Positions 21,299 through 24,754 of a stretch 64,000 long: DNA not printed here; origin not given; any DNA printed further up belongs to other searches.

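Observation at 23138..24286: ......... intein inserted exactly at the catalytic cysteine (motif IV, PC) of a phage C5 DNA methyltransferase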

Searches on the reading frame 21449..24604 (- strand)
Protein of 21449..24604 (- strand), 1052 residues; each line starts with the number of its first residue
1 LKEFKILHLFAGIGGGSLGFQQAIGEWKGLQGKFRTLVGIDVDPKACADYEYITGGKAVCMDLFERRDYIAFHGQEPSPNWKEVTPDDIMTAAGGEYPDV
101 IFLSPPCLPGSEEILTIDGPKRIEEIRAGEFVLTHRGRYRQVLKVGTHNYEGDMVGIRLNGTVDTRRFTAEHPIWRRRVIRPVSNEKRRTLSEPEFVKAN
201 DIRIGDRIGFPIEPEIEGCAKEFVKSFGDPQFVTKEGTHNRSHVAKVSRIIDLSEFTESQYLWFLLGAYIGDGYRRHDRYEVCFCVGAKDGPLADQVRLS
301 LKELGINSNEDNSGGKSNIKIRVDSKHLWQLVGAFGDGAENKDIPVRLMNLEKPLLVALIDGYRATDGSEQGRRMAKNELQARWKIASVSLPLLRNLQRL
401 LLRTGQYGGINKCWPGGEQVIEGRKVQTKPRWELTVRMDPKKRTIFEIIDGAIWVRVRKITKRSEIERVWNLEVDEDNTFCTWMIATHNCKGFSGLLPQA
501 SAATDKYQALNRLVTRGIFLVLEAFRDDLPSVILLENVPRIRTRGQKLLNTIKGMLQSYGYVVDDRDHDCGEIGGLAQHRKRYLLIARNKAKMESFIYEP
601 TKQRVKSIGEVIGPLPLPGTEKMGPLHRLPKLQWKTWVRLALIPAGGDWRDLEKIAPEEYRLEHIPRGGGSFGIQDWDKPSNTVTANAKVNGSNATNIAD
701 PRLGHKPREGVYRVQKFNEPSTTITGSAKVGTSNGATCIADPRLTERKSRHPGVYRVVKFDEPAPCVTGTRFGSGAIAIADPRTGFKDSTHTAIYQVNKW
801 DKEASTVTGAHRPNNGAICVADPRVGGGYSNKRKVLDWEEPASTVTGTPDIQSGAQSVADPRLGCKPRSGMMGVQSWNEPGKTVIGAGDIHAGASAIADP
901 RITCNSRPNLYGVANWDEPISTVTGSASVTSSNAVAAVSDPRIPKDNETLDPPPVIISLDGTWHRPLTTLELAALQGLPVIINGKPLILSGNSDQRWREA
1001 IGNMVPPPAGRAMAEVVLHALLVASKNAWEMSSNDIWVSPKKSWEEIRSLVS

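Call 4: search_protein_families(library=pfam, proteins=[window:21449-24604:-], max_evalue=0.1)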
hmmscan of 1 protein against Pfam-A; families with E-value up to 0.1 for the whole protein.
window:21449-24604:- (1052 aa): 4 families
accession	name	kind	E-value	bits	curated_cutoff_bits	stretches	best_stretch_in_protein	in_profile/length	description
PF00145.23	DNA_methylase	-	8.2e-17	62.1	22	2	522-600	95-172/324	C-5 cytosine-specific DNA methylase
PF14528.11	LAGLIDADG_3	-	1.6e-11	44.7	22.5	2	260-326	2-72/82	LAGLIDADG-like domain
PF13403.11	Hint_2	-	0.00047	21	28.4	1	107-152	2-47/147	Hint domain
PF14890.11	Intein_splicing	-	0.034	14.4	35.8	1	199-489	83-155/155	Intein splicing domain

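Call 5: search_protein_families(library=ncbifam, proteins=[window:21449-24604:-], max_evalue=0.1)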
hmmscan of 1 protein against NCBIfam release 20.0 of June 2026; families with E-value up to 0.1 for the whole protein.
window:21449-24604:- (1052 aa): 2 families
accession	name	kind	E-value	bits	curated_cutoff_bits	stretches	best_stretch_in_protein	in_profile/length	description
TIGR00675.1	dcm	superfamily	5.3e-12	46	100.65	1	518-600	90-175/329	DNA (cytosine-5-)-methyltransferase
NF011491.0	PRK14898.1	equivalog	0.00019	19.6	783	1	197-390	182-372/860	DNA-directed RNA polymerase subunit A''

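Call 8: find_homologous_proteins(query=window:21449-24604:-, max_evalue=0.001)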
Query window:21449-24604:- (1052 aa): 118 proteins with E <= 0.001 among 8000 candidates.
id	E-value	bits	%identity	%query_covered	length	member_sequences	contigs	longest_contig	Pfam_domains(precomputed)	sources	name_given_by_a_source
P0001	0.0e+0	1789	75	86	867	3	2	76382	PF00145.24,PF14528.12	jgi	jgi:Site-specific DNA methylase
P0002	0.0e+0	1377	59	99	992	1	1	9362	PF00145.24,PF14528.12,PF13403.12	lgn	-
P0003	0.0e+0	1288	54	99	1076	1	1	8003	PF00145.24,PF14528.12,PF13403.12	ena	-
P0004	0.0e+0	1252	73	61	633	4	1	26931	PF00145.24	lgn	-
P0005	0.0e+0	1247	54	97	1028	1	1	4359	PF00145.24,PF14528.12,PF13403.12,PF14890.12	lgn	-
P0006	0.0e+0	1228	57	82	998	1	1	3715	PF00145.24,PF14528.12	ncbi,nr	ncbi:MAG: DNA cytosine methyltransferase [Deltaproteobacteria bacterium]|nr:DNA cytosine methyltrans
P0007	0.0e+0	1205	71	61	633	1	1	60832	PF00145.24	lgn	-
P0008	0.0e+0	1147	68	61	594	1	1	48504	PF00145.24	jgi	jgi:site-specific DNA-cytosine methylase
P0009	0.0e+0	1136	56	78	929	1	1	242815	PF00145.24,PF14528.12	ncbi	ncbi:MAG: DNA cytosine methyltransferase [Symbiobacteriia bacterium]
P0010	0.0e+0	1129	67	36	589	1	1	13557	PF00145.24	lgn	-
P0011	0.0e+0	1122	47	98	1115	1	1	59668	PF00145.24,PF14528.12,PF13403.12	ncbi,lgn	-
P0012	0.0e+0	1108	58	43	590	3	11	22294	PF00145.24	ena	-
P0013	0.0e+0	1104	54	82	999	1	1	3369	PF00145.24,PF14528.12,PF13403.12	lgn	-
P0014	0.0e+0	1102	65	61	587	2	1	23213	PF00145.24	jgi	-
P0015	0.0e+0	1096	54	43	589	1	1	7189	PF00145.24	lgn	-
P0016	0.0e+0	1078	54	44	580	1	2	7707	PF00145.24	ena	-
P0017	0.0e+0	1077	54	44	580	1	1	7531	PF00145.24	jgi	-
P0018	0.0e+0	1074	54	44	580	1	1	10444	PF00145.24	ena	-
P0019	0.0e+0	1070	66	43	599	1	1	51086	PF00145.24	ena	-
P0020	0.0e+0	1050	49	99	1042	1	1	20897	PF00145.24,PF14528.12,PF13403.12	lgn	-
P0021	0.0e+0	1047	46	98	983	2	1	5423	PF00145.24,PF14528.12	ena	-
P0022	0.0e+0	1046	43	99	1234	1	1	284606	PF00145.24,PF14528.12,PF13403.12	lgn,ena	-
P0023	0.0e+0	1037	46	99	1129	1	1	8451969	PF00145.24,PF14528.12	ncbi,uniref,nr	ncbi:hypothetical protein MesoLjLc_51550 [Mesorhizobium sp. L-8-10]|uniref:LAGLIDADG family homing e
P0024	0.0e+0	1025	47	99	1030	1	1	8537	PF00145.24,PF14528.12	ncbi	-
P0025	2.2e-295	1001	73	54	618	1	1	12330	PF00145.24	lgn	-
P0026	3.0e-295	1001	51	78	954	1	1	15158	PF00145.24,PF14528.12,PF13403.12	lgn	-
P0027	1.2e-293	995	45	89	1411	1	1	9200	PF00145.24,PF14528.12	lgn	-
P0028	4.9e-291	987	46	99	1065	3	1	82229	PF00145.24,PF14528.12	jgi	jgi:site-specific DNA-cytosine methylase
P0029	2.4e-286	971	42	96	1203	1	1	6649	PF00145.24,PF14528.12,PF13403.12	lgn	-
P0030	1.2e-284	966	43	99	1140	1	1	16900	PF00145.24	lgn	-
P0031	5.5e-282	957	47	82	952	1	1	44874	PF00145.24,PF14528.12,PF13403.12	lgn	-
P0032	1.9e-280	952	46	100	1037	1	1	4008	PF00145.24,PF14528.12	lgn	-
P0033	1.5e-279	949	48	96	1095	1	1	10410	PF00145.24,PF14528.12,PF13403.12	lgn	-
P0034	4.4e-279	947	46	99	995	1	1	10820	PF00145.24,PF14528.12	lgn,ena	-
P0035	2.0e-277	942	48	81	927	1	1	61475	PF00145.24,PF14528.12,PF13403.12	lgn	-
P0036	1.0e-276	939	44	98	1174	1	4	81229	PF00145.24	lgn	-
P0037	2.7e-276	938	45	99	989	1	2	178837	PF00145.24,PF14528.12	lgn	-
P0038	4.4e-270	917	45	99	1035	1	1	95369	PF00145.24,PF14528.12,PF13403.12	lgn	-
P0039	1.2e-265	903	48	53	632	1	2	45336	PF00145.24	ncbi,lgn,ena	-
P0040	1.5e-265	902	46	99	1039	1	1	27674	PF00145.24,PF14528.12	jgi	-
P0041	5.4e-260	884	45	96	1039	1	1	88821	PF00145.24,PF14528.12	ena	-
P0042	1.2e-259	883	50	72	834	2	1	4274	PF00145.24,PF14528.12,PF13403.12,PF14890.12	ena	-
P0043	3.7e-259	881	46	82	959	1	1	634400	PF00145.24,PF14528.12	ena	-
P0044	6.2e-258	877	62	36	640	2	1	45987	PF00145.24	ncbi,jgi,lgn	ncbi:MAG: DNA cytosine methyltransferase [Eubacteriales bacterium]|jgi:site-specific DNA-cytosine me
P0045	1.2e-256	873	56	52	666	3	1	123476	PF00145.24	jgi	-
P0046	2.9e-255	868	43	96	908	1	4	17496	PF00145.24,PF14528.12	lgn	-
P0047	1.8e-252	859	42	99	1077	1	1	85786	PF00145.24,PF14528.12,PF13403.12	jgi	jgi:site-specific DNA-cytosine methylase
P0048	7.9e-251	854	57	53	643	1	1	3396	PF00145.24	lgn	-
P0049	7.2e-250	850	65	36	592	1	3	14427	PF00145.24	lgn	-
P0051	1.5e-249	849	57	54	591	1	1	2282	PF00145.24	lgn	-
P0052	2.3e-247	842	59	53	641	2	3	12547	PF00145.24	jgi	jgi:site-specific DNA-cytosine methylase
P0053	2.9e-247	842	45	82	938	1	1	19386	PF00145.24,PF14528.12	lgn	-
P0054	2.4e-245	835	43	93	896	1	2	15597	PF00145.24,PF14528.12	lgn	-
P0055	4.6e-245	834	56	53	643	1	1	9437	PF00145.24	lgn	-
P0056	2.2e-241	822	41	99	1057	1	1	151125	PF00145.24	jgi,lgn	jgi:site-specific DNA-cytosine methylase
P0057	3.4e-237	808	46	77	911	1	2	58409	PF00145.24,PF14528.12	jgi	jgi:site-specific DNA-cytosine methylase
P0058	4.7e-237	808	50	60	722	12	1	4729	PF00145.24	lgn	-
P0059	6.4e-237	808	52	57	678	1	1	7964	PF00145.24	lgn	-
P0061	6.2e-233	794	53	57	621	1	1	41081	PF00145.24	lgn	-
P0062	2.2e-229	783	50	59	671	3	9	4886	PF00145.24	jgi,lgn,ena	jgi:site-specific DNA-cytosine methylase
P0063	4.0e-229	782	55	53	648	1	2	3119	PF00145.24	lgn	-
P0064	3.5e-228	779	38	87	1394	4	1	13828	PF00145.24,PF14528.12,PF13403.12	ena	-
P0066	2.5e-227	776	53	52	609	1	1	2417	PF00145.24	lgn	-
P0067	2.1e-224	766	47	52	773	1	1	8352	PF00145.24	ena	-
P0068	4.7e-224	765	55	53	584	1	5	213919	PF00145.24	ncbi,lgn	-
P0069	8.3e-223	761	54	52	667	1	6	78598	PF00145.24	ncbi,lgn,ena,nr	ncbi:MAG: DNA cytosine methyltransferase [Sporomusaceae bacterium]|nr:DNA cytosine methyltransferase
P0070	1.2e-221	757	51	53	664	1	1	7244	PF00145.24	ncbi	-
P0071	7.2e-221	754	45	58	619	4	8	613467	PF00145.24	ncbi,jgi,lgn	ncbi:MAG: DNA cytosine methyltransferase [Syntrophomonadales bacterium]|jgi:site-specific DNA-cytosi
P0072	1.8e-219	750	48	59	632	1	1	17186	PF00145.24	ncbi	ncbi:MAG: DNA cytosine methyltransferase [Bacillota bacterium]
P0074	7.3e-219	748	53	52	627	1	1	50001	PF00145.24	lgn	-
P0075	2.8e-212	726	39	99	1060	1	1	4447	PF00145.24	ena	-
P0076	1.5e-210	720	45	61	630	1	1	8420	PF00145.24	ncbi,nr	ncbi:MAG: DNA cytosine methyltransferase [Peptococcaceae bacterium]|nr:DNA cytosine methyltransferas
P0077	1.8e-204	700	45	73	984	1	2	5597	PF00145.24,PF14528.12,PF13403.12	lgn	-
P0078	1.9e-204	700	50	52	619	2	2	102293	PF00145.24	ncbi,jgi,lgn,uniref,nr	ncbi:DNA cytosine methyltransferase [Desulfoscipio geothermicus]|uniref:DNA (cytosine-5-)-methyltran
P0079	1.9e-203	697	54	36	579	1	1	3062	PF00145.24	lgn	-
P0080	3.1e-203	696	49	52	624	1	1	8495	PF00145.24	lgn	-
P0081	2.5e-201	690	39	79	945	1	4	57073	PF00145.24,PF14528.12,PF13403.12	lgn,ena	-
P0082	5.5e-190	652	49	52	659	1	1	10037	PF00145.24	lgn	-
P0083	5.7e-189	649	51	59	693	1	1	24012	PF00145.24,PF14528.12,PF13403.12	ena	-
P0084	2.2e-186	640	49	52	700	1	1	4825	PF00145.24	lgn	-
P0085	5.5e-184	632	46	53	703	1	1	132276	PF00145.24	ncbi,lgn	-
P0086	7.8e-184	632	43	52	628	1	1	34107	PF00145.24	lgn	-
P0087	5.6e-178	612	41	53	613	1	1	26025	PF00145.24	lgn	-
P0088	1.0e-176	608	40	76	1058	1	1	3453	PF00145.24,PF14528.12,PF13403.12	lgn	-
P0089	2.2e-176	607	47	54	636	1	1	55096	PF00145.24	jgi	jgi:site-specific DNA-cytosine methylase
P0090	8.8e-176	605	49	53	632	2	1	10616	PF00145.24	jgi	jgi:site-specific DNA-cytosine methylase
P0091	2.4e-175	604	46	55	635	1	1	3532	PF00145.24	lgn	-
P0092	7.6e-175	602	40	78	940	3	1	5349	PF00145.24,PF14528.12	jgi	jgi:site-specific DNA-cytosine methylase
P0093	1.4e-171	591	49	36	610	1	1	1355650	PF00145.24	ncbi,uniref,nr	ncbi:DNA cytosine methyltransferase [Desulfuromonas sp. KJ2020]|uniref:DNA cytosine methyltransferas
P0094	2.5e-170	587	38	98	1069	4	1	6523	PF00145.24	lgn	-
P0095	4.1e-167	576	36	99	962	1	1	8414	PF00145.24,PF14528.12,PF13403.12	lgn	-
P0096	4.5e-165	570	48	50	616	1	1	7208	PF00145.24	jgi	-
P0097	5.9e-163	563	46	52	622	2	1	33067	PF00145.24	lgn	-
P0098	4.8e-159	550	34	99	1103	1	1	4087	PF00145.24,PF14528.12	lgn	-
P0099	1.1e-155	539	40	54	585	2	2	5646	PF00145.24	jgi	-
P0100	2.9e-153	531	44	58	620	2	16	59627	PF00145.24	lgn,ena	-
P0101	2.7e-152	527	38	81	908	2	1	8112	PF00145.24,PF14528.12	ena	-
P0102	8.7e-145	502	41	53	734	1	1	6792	PF00145.24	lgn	-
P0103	1.6e-144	502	42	53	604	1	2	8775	PF00145.24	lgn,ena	-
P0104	1.7e-139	485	47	32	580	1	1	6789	PF00145.24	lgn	-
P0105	4.2e-122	427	41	52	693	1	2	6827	PF00145.24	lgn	-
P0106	1.1e-118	416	38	52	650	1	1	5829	PF00145.24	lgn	-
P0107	1.9e-115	405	40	35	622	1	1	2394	PF00145.24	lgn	-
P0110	7.5e-26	109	29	43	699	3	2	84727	PF00145.24,PF13403.12,PF14890.12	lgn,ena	-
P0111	2.4e-22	97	24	57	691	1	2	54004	PF07591.16,PF00145.24,PF14528.12,PF14890.12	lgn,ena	-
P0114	2.4e-17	81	26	48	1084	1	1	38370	PF00145.24,PF14528.12,PF13403.12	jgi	jgi:site-specific DNA-cytosine methylase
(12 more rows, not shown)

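Call 28: find_encoding_contigs(protein=P0008, flank=10000, max_places=3)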
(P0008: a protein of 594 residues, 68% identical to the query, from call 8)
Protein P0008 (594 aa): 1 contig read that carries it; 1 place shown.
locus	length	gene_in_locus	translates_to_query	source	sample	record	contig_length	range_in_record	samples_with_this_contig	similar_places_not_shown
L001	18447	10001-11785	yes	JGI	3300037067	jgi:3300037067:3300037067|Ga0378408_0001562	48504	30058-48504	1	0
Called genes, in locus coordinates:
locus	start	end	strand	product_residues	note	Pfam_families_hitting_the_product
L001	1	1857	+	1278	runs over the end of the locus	PF00149:Metallophos, PF02463:SMC_N (faint)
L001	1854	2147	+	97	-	-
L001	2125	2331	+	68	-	-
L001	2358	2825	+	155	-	-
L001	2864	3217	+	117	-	PF08769:Spo0A_C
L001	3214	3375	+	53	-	-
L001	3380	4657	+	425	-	PF01507:PAPS_reduct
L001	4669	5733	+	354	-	PF00712:DNA_pol3_beta, PF02767:DNA_pol3_beta_2, PF02768:DNA_pol3_beta_3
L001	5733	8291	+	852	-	PF01555:N6_N4_Mtase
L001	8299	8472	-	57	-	-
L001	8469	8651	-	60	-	-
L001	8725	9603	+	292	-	-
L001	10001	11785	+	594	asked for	PF00145:DNA_methylase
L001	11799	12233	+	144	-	-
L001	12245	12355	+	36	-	-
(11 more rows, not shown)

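Call 29: find_encoding_contigs(protein=P0001, flank=10000, max_places=3)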
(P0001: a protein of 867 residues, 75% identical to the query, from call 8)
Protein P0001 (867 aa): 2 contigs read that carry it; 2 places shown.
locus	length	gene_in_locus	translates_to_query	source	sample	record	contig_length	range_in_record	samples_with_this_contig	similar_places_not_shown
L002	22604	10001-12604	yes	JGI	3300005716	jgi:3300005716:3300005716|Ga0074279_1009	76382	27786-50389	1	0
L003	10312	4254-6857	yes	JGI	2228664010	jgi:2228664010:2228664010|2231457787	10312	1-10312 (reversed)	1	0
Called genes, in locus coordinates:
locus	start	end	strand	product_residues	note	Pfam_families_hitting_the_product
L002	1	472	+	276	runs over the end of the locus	-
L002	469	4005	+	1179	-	-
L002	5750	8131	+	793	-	-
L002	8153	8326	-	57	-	PF20038:HTH_59 (weak), PF12728:HTH_17 (weak)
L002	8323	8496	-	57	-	-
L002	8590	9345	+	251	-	-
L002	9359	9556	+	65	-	PF14354:Lar_restr_allev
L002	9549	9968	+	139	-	PF00145:DNA_methylase (weak)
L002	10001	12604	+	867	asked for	PF14528:LAGLIDADG_3 (faint), PF00145:DNA_methylase (weak)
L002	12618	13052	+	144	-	-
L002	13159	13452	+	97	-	-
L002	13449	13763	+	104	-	PF03819:MazG (weak)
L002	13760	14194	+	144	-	PF04266:ASCH (weak)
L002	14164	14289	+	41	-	-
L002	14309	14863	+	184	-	PF07505:DUF5131, PF04055:Radical_SAM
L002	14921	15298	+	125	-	-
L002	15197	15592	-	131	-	-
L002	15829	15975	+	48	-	-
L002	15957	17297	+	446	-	PF06074:Portal_Mu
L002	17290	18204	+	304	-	PF04233:Phage_Mu_F (weak)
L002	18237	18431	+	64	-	-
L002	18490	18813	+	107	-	-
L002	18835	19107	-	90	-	-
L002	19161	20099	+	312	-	PF00583:Acetyltransf_1, PF13508:Acetyltransf_7 (weak), PF14550:Peptidase_S78_2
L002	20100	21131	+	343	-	-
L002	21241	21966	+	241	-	-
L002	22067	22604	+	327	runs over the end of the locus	PF03864:Phage_cap_E (weak)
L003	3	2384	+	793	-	?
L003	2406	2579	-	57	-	PF20038:HTH_59 (weak), PF12728:HTH_17 (weak)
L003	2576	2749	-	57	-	-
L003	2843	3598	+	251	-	-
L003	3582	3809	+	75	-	PF14354:Lar_restr_allev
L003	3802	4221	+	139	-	PF00145:DNA_methylase (weak)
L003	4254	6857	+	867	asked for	PF14528:LAGLIDADG_3 (faint), PF00145:DNA_methylase (weak)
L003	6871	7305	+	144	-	-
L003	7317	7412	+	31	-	-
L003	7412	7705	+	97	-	-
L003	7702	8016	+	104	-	PF03819:MazG (weak)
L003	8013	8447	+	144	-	PF04266:ASCH (weak)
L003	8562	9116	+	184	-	PF07505:DUF5131, PF04055:Radical_SAM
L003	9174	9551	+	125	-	-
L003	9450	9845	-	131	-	-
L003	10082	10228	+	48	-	-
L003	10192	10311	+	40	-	?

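Call 47: find_encoding_contigs(protein=P0002, flank=3000, max_places=2)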
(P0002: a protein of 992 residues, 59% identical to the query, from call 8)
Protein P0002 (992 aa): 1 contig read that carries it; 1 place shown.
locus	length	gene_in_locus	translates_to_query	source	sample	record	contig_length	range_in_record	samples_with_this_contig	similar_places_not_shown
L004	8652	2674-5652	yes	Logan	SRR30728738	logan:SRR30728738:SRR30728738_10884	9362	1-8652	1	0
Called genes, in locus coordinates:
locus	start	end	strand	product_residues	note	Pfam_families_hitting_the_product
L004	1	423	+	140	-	?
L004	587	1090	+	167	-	PF00308:Bac_DnaA, PF01637:ATPase_2 (faint), PF20720:nSTAND3 (weak), PF01695:IstB_IS21, PF24883:NPHP3_N (weak), PF00910:RNA_helicase (weak)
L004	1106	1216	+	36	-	-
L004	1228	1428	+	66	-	-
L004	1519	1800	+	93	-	-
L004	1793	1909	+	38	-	-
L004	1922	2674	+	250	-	-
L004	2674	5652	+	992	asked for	PF00145:DNA_methylase (faint), PF13403:Hint_2 (weak), PF14528:LAGLIDADG_3 (faint)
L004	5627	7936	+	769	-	PF00176:SNF2-rel_dom (faint), PF00271:Helicase_C, PF01555:N6_N4_Mtase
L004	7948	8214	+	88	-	PF13384:HTH_23 (faint), PF08281:Sigma70_r4_2 (weak)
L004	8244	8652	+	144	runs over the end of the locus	-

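Call 48: find_encoding_contigs(protein=P0055, flank=3000, max_places=2)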
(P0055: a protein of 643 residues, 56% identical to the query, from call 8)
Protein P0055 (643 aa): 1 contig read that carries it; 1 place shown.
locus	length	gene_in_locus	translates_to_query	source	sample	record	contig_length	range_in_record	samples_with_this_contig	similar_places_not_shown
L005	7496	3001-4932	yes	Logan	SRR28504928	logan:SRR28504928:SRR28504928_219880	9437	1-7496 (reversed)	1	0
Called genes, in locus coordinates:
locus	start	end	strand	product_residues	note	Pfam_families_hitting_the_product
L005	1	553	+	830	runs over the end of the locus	?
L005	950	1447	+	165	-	-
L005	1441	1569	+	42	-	-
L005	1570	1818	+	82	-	PF04014:MazE_antitoxin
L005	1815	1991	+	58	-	-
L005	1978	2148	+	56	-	-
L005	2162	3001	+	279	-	-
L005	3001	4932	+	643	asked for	PF00145:DNA_methylase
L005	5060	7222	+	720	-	PF00271:Helicase_C, PF01555:N6_N4_Mtase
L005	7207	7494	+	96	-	?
